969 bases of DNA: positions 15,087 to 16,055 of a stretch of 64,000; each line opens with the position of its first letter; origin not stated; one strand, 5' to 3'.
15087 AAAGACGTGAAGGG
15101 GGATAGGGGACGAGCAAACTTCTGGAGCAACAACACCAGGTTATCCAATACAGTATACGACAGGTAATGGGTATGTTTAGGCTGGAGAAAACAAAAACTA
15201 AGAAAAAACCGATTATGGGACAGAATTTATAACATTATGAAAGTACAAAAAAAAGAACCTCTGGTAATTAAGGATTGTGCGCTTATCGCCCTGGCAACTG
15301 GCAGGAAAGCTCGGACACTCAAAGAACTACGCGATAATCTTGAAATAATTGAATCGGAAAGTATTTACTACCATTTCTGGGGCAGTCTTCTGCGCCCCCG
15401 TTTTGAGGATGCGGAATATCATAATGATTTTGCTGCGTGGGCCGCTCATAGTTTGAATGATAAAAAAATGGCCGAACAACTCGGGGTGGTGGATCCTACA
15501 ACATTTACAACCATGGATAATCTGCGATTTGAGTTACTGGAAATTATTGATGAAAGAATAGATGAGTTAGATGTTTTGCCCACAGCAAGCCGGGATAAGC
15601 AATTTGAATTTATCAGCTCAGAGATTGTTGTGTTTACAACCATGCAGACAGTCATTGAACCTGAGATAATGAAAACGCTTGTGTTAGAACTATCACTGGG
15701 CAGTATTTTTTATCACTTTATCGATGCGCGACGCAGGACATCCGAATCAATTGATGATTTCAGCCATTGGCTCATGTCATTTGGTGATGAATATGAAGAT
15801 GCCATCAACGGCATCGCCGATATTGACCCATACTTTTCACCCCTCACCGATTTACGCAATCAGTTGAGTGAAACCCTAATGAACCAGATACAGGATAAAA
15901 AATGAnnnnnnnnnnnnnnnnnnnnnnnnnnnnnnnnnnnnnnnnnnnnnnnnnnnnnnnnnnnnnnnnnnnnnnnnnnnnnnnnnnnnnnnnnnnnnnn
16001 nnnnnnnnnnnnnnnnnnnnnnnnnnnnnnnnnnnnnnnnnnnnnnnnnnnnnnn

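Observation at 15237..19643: Single locus carrying two independent trehalose routes (TreT and OtsB/OtsA)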

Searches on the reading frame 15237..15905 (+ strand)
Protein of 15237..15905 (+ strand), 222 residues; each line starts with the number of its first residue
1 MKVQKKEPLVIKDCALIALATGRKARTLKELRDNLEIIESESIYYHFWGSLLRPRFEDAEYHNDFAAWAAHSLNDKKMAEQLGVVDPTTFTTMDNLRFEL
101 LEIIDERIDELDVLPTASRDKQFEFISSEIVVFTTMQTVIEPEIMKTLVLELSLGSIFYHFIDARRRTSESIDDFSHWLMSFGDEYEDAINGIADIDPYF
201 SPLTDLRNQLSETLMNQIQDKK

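Call 3: search_protein_families(library=pfam, proteins=[window:15237-15905:+], max_evalue=0.01)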
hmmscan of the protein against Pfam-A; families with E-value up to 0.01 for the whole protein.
window:15237-15905:+ (222 aa): 1 family
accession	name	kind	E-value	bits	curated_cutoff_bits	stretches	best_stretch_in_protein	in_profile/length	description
PF19027.5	DUF5752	-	6.9e-76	254.7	23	1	7-214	2-207/208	Family of unknown function (DUF5752)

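Call 4: search_protein_families(library=ncbifam, proteins=[window:15237-15905:+], max_evalue=0.01)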
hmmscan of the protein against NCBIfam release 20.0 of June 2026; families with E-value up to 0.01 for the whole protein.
window:15237-15905:+ (222 aa): 0 families

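Call 12: search_solved_structures(query=window:15237-15905:+, max_evalue=1)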
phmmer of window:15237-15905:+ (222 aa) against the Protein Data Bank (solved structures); distinct sequences matched with E-value up to 1: 2.
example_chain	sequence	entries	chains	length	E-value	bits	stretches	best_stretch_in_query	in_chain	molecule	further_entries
4cso_A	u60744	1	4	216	2.7e-19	73.1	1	5-212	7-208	ORFY PROTEIN, TRANSCRIPTION FACTOR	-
5zw3_A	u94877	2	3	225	0.91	12.6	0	164-194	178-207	Putative O-methyltransferase YrrM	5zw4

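Call 15: search_solved_structures(query=window:15237-15905:+, max_evalue=0.001, show_alignments=1)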
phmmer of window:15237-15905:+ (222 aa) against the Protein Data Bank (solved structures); distinct sequences matched with E-value up to 0.001: 1.
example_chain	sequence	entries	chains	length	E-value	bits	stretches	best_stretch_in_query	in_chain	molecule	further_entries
4cso_A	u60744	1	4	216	2.7e-19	73.1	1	5-212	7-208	ORFY PROTEIN, TRANSCRIPTION FACTOR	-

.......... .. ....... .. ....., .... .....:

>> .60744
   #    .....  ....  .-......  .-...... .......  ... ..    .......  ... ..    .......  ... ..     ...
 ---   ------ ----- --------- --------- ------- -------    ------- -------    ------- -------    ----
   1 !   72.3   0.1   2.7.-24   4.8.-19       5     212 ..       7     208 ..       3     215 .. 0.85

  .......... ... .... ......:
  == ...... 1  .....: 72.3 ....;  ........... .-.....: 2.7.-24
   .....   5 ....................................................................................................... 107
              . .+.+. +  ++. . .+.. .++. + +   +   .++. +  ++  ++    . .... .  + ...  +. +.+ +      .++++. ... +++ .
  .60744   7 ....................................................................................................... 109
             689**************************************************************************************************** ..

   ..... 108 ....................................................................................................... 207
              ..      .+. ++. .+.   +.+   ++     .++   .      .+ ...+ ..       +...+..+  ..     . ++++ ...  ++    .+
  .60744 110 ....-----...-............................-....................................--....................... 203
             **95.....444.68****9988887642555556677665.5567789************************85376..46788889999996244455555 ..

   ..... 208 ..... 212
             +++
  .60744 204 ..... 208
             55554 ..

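Call 17: find_related_loci(query=window:15237-15905:+, collection=genome_contigs, flank=8000)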
Query window:15237-15905:+ (222 aa) in genome_contigs; peptide patterns used: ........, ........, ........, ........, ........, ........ (x = any residue, [..] = any of these).
72 stretches matched a pattern; 2 encode a relative of the query (tblastn E <= 1e-3); 2 distinct loci.
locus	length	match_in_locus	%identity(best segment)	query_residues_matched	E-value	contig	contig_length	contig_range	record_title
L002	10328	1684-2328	66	6-220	3e-96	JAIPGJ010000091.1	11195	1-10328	MAG: Candidatus Neomarinimicrobiota bacterium isolate Tobar13.5m-G46 Tobar13-5m-C6648, whole genome shotgun sequence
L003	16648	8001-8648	61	1-218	8e-86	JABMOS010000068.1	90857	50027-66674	MAG: Candidatus Neomarinimicrobiota bacterium isolate bin.81 k141_3516759, whole genome shotgun sequence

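Call 20: search_protein_families(library=pfam, proteins=[L003:7278-7826:+, L003:7968-8663:+, L003:8660-9904:+, L003:9919-10695:+, L003:10683-12260:+, L003:12288-13034:+, L003:13199-14329:+, L003:14322-15170:+, L003:6161-6595:+, L003:5073-6011:-], max_evalue=0.001)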
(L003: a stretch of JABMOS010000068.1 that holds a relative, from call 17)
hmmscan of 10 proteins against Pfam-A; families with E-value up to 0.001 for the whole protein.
L003:7278-7826:+ (182 aa): 3 families
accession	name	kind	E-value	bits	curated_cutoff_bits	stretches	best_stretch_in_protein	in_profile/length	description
PF01047.28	MarR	-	8.8e-11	42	24.6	1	51-108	1-58/59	MarR family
PF22381.2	Staph_reg_Sar_Rot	-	1.2e-08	35.3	27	1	44-120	5-81/85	Transcriptional regulator SarA/Rot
PF12802.13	MarR_2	-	3.1e-07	30.9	27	1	49-107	1-60/61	MarR family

L003:7968-8663:+ (231 aa): 1 family
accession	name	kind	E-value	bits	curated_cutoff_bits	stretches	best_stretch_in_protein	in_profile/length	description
PF19027.5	DUF5752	-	1.7e-76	256.6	23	1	19-223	3-207/208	Family of unknown function (DUF5752)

L003:8660-9904:+ (414 aa): 4 families
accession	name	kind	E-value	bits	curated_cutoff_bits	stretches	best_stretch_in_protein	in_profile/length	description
PF21269.3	TreT_GT1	-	1.7e-57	193.6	27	1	34-179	1-144/144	Trehalose synthase, N-terminal domain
PF00534.26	Glycos_transf_1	-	5.3e-21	75.3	26.4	1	214-379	9-170/172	Glycosyl transferases group 1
PF13692.12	Glyco_trans_1_4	-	1.5e-12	48.4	27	1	221-367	2-142/142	Glycosyl transferases group 1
PF20706.3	GT4-conflict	-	2.2e-05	24.1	26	1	250-338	232-316/385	Family 4 Glycosyltransferase in conflict systems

L003:9919-10695:+ (258 aa): 3 families
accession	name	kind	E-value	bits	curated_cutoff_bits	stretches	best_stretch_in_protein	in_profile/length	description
PF02358.22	Trehalose_PPase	-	3e-24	85.9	27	1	26-237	1-225/235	Trehalose-phosphatase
PF08282.18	Hydrolase_3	-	1.9e-05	24.9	20.9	0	172-232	172-230/255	haloacid dehalogenase-like hydrolase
PF05116.19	S6PP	-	0.00017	21.7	20.3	0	147-236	126-212/247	Sucrose-6F-phosphate phosphohydrolase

L003:10683-12260:+ (525 aa): 1 family
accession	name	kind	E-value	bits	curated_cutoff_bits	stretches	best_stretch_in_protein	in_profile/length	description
PF00982.27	Glyco_transf_20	-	5.5e-144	480.9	32.5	1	26-491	2-470/473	Glycosyltransferase family 20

L003:12288-13034:+ (248 aa): 1 family
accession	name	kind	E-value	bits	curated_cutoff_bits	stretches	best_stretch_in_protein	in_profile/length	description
PF05239.21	PRC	-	3.2e-10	40.3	21.2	1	144-204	5-65/78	PRC-barrel domain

L003:13199-14329:+ (376 aa): 1 family
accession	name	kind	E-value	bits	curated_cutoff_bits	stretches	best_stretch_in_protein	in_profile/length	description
PF00924.24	MS_channel_2nd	-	8.2e-12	45.5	20.2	1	204-269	3-68/68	Mechanosensitive ion channel, beta-domain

L003:14322-15170:+ (282 aa): 2 families
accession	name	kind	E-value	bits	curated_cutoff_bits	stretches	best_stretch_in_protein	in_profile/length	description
PF00583.31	Acetyltransf_1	-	5.8e-09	36.7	20.7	1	149-227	10-92/116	Acetyltransferase (GNAT) family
PF13508.13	Acetyltransf_7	-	3.1e-05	24.7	27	1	169-223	3-57/84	Acetyltransferase (GNAT) domain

L003:6161-6595:+ (144 aa): 2 families
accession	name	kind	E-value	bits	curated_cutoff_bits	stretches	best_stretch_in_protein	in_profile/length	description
PF13442.11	Cytochrome_CBB3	-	5.6e-10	39.8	27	1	55-132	3-67/68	Cytochrome C oxidase, cbb3-type, subunit III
PF00034.26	Cytochrom_C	-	5.2e-06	28.1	21.3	1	56-132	2-85/90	Cytochrome c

L003:5073-6011:- (312 aa): 0 families

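Call 21: search_protein_families(library=pfam, proteins=[L002:904-1422:+, L002:1624-2337:+, L002:2334-3584:+, L002:3581-4372:+, L002:4369-5898:+, L002:5981-6655:+, L002:6835-7914:+, L002:8009-9742:+], max_evalue=0.001)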
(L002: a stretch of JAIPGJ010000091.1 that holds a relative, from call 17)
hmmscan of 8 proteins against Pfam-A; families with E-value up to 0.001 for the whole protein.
L002:904-1422:+ (172 aa): 8 families
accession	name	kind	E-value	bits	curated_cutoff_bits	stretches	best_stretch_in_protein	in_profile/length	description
PF01047.28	MarR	-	3.2e-16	59.4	24.6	1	44-101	1-58/59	MarR family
PF12802.13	MarR_2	-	5.9e-13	49.2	27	1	42-100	1-60/61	MarR family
PF22381.2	Staph_reg_Sar_Rot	-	9.5e-09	35.7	27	1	37-115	5-83/85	Transcriptional regulator SarA/Rot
PF13463.12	HTH_27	-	2.9e-07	31.1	22.2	1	46-110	3-68/68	Winged helix DNA-binding domain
PF13412.12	HTH_24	-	8.6e-05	22.5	21.9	1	52-90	9-47/48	Winged helix-turn-helix DNA-binding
PF09339.16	HTH_IclR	-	0.0001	22.4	22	1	60-93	17-51/52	IclR helix-turn-helix domain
PF14947.12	HTH_45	-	0.0002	21.7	25.5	0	54-117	14-69/77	Winged helix-turn-helix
PF01978.25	TrmB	-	0.00094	19.4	25.6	0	57-95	19-57/68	Sugar-specific transcriptional regulator TrmB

L002:1624-2337:+ (237 aa): 1 family
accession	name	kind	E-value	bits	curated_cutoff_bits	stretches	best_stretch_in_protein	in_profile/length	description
PF19027.5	DUF5752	-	1.7e-77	260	23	1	22-229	2-207/208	Family of unknown function (DUF5752)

L002:2334-3584:+ (416 aa): 4 families
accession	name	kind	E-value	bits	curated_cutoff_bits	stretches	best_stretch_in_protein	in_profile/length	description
PF21269.3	TreT_GT1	-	5.2e-60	201.7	27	1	34-179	1-144/144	Trehalose synthase, N-terminal domain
PF00534.26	Glycos_transf_1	-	7.7e-20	71.6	26.4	1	212-380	7-171/172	Glycosyl transferases group 1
PF13692.12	Glyco_trans_1_4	-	2.5e-10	41.2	27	1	222-367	3-142/142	Glycosyl transferases group 1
PF20706.3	GT4-conflict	-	9.1e-06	25.3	26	1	232-338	211-316/385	Family 4 Glycosyltransferase in conflict systems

L002:3581-4372:+ (263 aa): 2 families
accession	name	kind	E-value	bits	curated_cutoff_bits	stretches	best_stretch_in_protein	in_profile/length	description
PF02358.22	Trehalose_PPase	-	9.5e-24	84.2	27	1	30-236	1-217/235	Trehalose-phosphatase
PF08282.18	Hydrolase_3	-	0.00097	19.4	20.9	0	176-222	172-219/255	haloacid dehalogenase-like hydrolase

L002:4369-5898:+ (509 aa): 3 families
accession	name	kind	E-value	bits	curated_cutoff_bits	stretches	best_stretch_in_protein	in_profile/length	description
PF00982.27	Glyco_transf_20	-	9.8e-146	486.6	32.5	1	22-487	2-470/473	Glycosyltransferase family 20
PF00534.26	Glycos_transf_1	-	8.2e-06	25.9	26.4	0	373-467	77-167/172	Glycosyl transferases group 1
PF21269.3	TreT_GT1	-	0.00094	19.3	27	0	127-190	56-114/144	Trehalose synthase, N-terminal domain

L002:5981-6655:+ (224 aa): 1 family
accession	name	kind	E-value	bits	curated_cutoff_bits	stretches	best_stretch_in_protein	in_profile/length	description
PF05239.21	PRC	-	3.4e-11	43.4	21.2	2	18-74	20-75/78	PRC-barrel domain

L002:6835-7914:+ (359 aa): 1 family
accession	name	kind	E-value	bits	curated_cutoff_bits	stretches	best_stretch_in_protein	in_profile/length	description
PF00924.24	MS_channel_2nd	-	1.4e-12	47.9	20.2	1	187-252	3-68/68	Mechanosensitive ion channel, beta-domain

L002:8009-9742:+ (577 aa): 3 families
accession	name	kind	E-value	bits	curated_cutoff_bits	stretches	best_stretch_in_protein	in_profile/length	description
PF02775.26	TPP_enzyme_C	-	8.7e-39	133.2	21.9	1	394-540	1-151/151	Thiamine pyrophosphate enzyme, C-terminal TPP binding domain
PF02776.23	TPP_enzyme_N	-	9.7e-38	129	26.8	1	15-131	1-119/119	Thiamine pyrophosphate enzyme, N-terminal TPP binding domain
PF00205.28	TPP_enzyme_M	-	2.4e-33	115.2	30.4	1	200-333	1-136/137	Thiamine pyrophosphate enzyme, central domain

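Call 27: search_protein_families(library=ncbifam, proteins=[L003:14322-15170:+], max_evalue=0.001)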
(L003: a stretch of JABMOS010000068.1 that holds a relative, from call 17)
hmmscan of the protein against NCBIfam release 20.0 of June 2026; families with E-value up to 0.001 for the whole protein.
L003:14322-15170:+ (282 aa): 1 family
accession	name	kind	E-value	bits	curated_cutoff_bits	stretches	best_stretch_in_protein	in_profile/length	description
TIGR03827.1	GNAT_ablB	equivalog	2.1e-89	299.5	205.1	1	11-277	2-266/266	putative beta-lysine N-acetyltransferase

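Call 29: find_homologous_proteins(query=window:15237-15905:+, max_evalue=0.001)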
Query window:15237-15905:+ (222 aa): 2103 proteins with E <= 0.001 among 2420 candidates; the best 120 are listed.
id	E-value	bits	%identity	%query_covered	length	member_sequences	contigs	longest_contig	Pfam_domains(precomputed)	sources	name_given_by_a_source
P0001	5.9e-142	489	100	100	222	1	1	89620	PF19027.6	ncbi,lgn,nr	ncbi:MAG: DUF5752 family protein [Candidatus Marinimicrobia bacterium]|nr:DUF5752 family protein [Ca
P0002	2.8e-89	316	66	96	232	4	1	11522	PF19027.6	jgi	-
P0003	5.9e-89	315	67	93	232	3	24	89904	PF19027.6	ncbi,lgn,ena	-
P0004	3.0e-88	313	63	97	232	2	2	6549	PF19027.6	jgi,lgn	-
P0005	9.3e-88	312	63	96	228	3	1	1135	PF19027.6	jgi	-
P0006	1.8e-85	304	64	95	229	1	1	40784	PF19027.6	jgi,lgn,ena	-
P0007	1.2e-83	298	61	96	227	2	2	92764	PF19027.6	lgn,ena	-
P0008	3.5e-83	297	59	97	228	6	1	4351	PF19027.6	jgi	-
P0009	3.9e-83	296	60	100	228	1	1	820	PF19027.6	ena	-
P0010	3.2e-80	287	57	99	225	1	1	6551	PF19027.6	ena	-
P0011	7.2e-80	286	55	99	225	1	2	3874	PF19027.6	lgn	-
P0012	7.9e-80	286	55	100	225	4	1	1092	PF19027.6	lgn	-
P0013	3.0e-78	280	56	97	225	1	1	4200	PF19027.6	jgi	jgi:hypothetical protein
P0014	5.5e-78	280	57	97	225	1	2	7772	PF19027.6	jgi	jgi:hypothetical protein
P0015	8.2e-78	279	64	93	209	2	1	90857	PF19027.6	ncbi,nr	ncbi:MAG: hypothetical protein HQ506_05455 [Candidatus Marinimicrobia bacterium]|nr:hypothetical pro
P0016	9.2e-78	279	55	100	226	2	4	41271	PF19027.6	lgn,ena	-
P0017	1.7e-77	278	54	98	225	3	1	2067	PF19027.6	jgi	jgi:hypothetical protein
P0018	4.3e-77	277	56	97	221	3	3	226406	PF19027.6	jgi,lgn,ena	-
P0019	7.1e-77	276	59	95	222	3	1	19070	PF19027.6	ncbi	ncbi:DUF5752 family protein [Candidatus Zixiibacteriota bacterium]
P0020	8.6e-77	276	54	98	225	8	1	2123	PF19027.6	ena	-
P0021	1.2e-76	275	57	94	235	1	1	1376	PF19027.6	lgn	-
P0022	1.4e-76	275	57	96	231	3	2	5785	PF19027.6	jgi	jgi:hypothetical protein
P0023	1.8e-76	275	57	95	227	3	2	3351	PF19027.6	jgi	jgi:hypothetical protein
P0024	2.1e-76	274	55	98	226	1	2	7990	PF19027.6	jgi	jgi:hypothetical protein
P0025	2.2e-76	274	59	98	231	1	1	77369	PF19027.6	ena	-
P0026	2.5e-76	274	55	98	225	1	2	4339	PF19027.6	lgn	-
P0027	2.7e-76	274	56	98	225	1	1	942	PF19027.6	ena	-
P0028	3.9e-76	274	53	97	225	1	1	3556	PF19027.6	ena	-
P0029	5.1e-76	273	55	97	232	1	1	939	PF19027.6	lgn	-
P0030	8.2e-76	273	53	100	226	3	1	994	PF19027.6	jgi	jgi:hypothetical protein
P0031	2.1e-75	271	57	93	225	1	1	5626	PF19027.6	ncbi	ncbi:MAG: DUF5752 family protein [bacterium]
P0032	2.6e-75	271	57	95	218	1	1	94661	PF19027.6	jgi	jgi:hypothetical protein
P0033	3.0e-75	271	53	96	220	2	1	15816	PF19027.6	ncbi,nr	ncbi:MAG: hypothetical protein GF315_14120 [candidate division Zixibacteria bacterium]|nr:hypothetic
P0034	3.5e-75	270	55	97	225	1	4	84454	PF19027.6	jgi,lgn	jgi:hypothetical protein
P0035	4.5e-75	270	57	92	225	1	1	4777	PF19027.6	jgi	-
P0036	9.1e-75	269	55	95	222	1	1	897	PF19027.6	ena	-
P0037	1.7e-74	268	55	93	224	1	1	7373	PF19027.6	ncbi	ncbi:MAG: DUF5752 family protein [bacterium]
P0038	1.9e-74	268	55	99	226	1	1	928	PF19027.6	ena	-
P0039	2.3e-74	268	52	100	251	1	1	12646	PF19027.6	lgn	-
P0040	2.6e-74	268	52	99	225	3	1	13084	PF19027.6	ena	-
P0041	3.9e-74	267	56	98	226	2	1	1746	PF19027.6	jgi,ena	-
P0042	4.8e-74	267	55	100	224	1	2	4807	PF19027.6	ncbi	-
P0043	4.8e-74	267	56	94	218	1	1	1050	PF19027.6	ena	-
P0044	7.7e-74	266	55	97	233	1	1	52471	PF19027.6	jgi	jgi:hypothetical protein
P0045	8.6e-74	266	56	96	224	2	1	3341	PF19027.6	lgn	-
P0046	8.7e-74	266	55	98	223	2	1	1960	PF19027.6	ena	-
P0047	9.6e-74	266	54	95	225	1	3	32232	PF19027.6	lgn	-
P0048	9.8e-74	266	53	98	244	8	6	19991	PF19027.6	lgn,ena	-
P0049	1.2e-73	266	56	92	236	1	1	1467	PF19027.6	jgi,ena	-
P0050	1.4e-73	265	55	94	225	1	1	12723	PF19027.6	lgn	-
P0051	1.9e-73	265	52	99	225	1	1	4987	PF19027.6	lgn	-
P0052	1.9e-73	265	53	99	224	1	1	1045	PF19027.6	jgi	jgi:hypothetical protein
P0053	2.4e-73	264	53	98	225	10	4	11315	PF19027.6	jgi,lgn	-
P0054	2.5e-73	264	55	99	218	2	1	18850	PF19027.6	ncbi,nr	ncbi:MAG: DUF5752 family protein [Deltaproteobacteria bacterium]|nr:DUF5752 family protein [Deltapro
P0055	2.7e-73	264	54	95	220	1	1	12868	PF19027.6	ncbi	ncbi:MAG: DUF5752 family protein [Calditrichia bacterium]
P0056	3.0e-73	264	57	93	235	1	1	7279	PF19027.6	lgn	-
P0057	3.0e-73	264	54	96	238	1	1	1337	PF19027.6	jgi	jgi:hypothetical protein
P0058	3.2e-73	264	54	97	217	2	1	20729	PF19027.6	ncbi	ncbi:MAG: DUF5752 family protein [Desulfatiglandales bacterium]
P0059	3.5e-73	264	52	99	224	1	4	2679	PF19027.6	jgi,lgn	-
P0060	3.5e-73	264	56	94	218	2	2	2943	PF19027.6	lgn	-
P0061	4.5e-73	264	55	97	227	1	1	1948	PF19027.6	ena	-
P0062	4.6e-73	264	55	95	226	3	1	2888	PF19027.6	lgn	-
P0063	4.9e-73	263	56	97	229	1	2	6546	PF19027.6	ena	-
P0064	5.0e-73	263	56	94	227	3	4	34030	PF19027.6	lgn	-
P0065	5.2e-73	263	54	100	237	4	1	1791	PF19027.6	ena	-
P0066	5.3e-73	263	54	96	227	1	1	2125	PF19027.6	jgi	jgi:hypothetical protein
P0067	6.2e-73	263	52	99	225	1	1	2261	PF19027.6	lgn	-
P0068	6.6e-73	263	54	97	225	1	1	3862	PF19027.6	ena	-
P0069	6.9e-73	263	55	95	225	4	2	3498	PF19027.6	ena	-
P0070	7.5e-73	263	57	93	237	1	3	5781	PF19027.6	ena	-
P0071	8.1e-73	263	55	92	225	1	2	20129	PF19027.6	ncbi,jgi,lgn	-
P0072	8.3e-73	263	52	100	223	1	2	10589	PF19027.6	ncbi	-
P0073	8.6e-73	263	55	94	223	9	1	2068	PF19027.6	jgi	jgi:hypothetical protein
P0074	8.8e-73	263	55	97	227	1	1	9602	PF19027.6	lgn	-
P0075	9.1e-73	263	56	95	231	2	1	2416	PF19027.6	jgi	jgi:hypothetical protein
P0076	1.0e-72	262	55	96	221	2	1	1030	PF19027.6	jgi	-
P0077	1.2e-72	262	54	100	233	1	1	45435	PF19027.6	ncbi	-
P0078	1.2e-72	262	52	97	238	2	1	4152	PF19027.6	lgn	-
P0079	1.3e-72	262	54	98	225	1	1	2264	PF19027.6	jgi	jgi:hypothetical protein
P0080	1.9e-72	262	54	96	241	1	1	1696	PF19027.6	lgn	-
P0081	2.0e-72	261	54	97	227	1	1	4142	PF19027.6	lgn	-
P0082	2.2e-72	261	54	99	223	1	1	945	PF19027.6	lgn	-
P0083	2.4e-72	261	54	96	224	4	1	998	PF19027.6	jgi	jgi:hypothetical protein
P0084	2.5e-72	261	54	95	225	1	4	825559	PF19027.6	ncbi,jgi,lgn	jgi:hypothetical protein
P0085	2.5e-72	261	56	95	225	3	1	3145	PF19027.6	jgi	jgi:hypothetical protein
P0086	3.0e-72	261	57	95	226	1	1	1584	PF19027.6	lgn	-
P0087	3.4e-72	261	54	94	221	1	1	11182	PF19027.6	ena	-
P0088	3.5e-72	261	54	94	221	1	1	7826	PF19027.6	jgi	-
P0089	3.6e-72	261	55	97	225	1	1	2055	PF19027.6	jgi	jgi:hypothetical protein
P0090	3.9e-72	260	53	97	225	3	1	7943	PF19027.6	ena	-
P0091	4.0e-72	260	54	94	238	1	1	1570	PF19027.6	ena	-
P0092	4.6e-72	260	52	95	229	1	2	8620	PF19027.6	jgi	jgi:hypothetical protein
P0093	4.7e-72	260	56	92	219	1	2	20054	PF19027.6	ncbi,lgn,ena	-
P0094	5.2e-72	260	54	95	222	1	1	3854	PF19027.6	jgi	jgi:hypothetical protein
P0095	5.3e-72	260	57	91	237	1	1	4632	PF19027.6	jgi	jgi:hypothetical protein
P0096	6.2e-72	260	54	95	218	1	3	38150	PF19027.6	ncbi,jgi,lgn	ncbi:MAG: DUF5752 family protein [Deltaproteobacteria bacterium]|jgi:hypothetical protein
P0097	6.2e-72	260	51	99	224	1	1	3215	PF19027.6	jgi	jgi:hypothetical protein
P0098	6.9e-72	260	53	97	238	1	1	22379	PF19027.6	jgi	jgi:hypothetical protein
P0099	7.5e-72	260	56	91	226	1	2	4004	PF19027.6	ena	-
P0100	8.2e-72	259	53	99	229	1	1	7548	PF19027.6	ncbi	-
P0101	8.9e-72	259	52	95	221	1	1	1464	PF19027.6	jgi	jgi:hypothetical protein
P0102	9.1e-72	259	55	91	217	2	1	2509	PF19027.6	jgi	-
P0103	1.1e-71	259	54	95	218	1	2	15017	PF19027.6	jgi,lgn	jgi:hypothetical protein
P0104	1.2e-71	259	54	95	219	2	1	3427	PF19027.6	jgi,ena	-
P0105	1.3e-71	259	53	95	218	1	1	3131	PF19027.6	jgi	jgi:hypothetical protein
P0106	1.3e-71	259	57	93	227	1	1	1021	PF19027.6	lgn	-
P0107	1.3e-71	259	54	95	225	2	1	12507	PF19027.6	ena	-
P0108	1.4e-71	259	55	95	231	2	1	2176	PF19027.6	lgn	-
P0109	1.4e-71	259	54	94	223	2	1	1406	PF19027.6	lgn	-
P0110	1.4e-71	259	55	100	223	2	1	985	PF19027.6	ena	-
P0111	1.5e-71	259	54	97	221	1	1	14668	PF19027.6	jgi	jgi:hypothetical protein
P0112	1.6e-71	259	56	95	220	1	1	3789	PF19027.6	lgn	-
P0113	1.7e-71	258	52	98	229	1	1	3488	PF19027.6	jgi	jgi:hypothetical protein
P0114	2.1e-71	258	56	91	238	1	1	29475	PF19027.6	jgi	jgi:hypothetical protein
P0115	2.1e-71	258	54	96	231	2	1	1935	PF19027.6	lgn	-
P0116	2.1e-71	258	57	92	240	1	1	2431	PF19027.6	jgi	jgi:hypothetical protein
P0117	2.2e-71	258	53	95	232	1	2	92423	PF19027.6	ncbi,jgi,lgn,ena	-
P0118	2.4e-71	258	53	97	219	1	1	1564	PF19027.6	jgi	jgi:hypothetical protein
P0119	2.5e-71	258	54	94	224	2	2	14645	PF19027.6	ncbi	-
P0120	2.7e-71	258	54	98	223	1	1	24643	PF19027.6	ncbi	-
